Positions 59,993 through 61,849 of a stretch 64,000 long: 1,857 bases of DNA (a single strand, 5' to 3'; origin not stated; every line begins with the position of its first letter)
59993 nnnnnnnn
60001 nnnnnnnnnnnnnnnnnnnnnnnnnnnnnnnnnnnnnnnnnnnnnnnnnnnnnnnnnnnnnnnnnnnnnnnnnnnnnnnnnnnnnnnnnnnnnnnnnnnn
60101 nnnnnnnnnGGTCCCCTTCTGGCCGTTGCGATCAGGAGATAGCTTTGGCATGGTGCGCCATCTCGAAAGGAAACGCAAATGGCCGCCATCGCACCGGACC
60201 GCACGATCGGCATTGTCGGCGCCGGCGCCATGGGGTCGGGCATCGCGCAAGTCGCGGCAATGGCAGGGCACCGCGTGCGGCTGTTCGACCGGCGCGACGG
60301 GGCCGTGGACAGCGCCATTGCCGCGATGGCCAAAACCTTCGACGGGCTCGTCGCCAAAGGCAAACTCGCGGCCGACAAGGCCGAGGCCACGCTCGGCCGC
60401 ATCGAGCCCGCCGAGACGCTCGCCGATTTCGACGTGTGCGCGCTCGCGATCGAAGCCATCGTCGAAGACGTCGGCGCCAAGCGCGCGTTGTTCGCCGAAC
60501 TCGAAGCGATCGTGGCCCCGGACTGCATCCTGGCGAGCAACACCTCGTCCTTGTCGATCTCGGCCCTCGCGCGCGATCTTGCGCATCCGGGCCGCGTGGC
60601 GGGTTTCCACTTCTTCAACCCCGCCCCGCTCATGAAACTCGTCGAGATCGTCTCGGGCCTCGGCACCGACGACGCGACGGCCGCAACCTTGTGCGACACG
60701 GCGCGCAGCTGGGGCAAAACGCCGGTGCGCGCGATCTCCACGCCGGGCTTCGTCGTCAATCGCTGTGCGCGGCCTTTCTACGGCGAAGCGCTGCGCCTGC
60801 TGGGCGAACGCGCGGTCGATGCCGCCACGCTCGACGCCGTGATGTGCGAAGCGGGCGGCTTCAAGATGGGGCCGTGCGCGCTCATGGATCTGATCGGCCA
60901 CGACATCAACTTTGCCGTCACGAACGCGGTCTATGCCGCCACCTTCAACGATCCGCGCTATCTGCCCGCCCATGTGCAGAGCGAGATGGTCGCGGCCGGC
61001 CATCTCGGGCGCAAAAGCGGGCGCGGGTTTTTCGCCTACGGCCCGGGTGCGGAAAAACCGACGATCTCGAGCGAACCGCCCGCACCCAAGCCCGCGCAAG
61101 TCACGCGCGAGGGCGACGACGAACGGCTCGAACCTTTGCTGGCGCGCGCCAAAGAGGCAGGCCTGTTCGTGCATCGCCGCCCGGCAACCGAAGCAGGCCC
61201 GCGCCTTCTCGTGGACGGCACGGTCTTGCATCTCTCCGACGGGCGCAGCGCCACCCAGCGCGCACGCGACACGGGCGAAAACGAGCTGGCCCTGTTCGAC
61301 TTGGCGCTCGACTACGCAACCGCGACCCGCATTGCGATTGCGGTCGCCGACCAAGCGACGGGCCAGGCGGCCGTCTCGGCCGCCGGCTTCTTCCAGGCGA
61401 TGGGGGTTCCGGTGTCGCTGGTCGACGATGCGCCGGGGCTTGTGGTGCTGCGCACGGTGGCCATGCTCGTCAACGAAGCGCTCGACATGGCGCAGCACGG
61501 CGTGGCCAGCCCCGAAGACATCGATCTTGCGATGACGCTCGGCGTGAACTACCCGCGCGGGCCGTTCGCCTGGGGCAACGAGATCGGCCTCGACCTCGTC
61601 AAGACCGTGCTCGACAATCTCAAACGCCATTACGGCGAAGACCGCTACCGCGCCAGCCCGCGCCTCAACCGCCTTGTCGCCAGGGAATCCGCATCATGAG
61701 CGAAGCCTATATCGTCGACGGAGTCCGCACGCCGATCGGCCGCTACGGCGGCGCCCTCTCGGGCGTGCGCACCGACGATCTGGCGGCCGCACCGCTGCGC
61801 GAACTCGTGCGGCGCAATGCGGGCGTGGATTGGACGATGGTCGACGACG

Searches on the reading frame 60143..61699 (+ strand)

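Call 61: search_protein_families(library=pfam, proteins=[window:60143-61699:+], max_evalue=0.00001)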
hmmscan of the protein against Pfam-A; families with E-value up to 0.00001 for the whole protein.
window:60143-61699:+ (518 aa): 4 families
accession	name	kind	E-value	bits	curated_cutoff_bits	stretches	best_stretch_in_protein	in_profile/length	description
PF02737.24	3HCDH_N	-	4e-59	200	22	1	21-197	1-177/180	3-hydroxyacyl-CoA dehydrogenase, NAD binding domain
PF00725.27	3HCDH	-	1.1e-48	164.1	22.1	2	202-299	1-97/97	3-hydroxyacyl-CoA dehydrogenase, C-terminal domain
PF18321.7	3HCDH_RFF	-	6.5e-22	78.1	23.6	1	362-431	1-69/69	3-hydroxybutyryl-CoA dehydrogenase reduced Rossmann-fold domain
PF03446.21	NAD_binding_2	-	2.8e-06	27.9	21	1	21-66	1-46/161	NAD binding domain of 6-phosphogluconate dehydrogenase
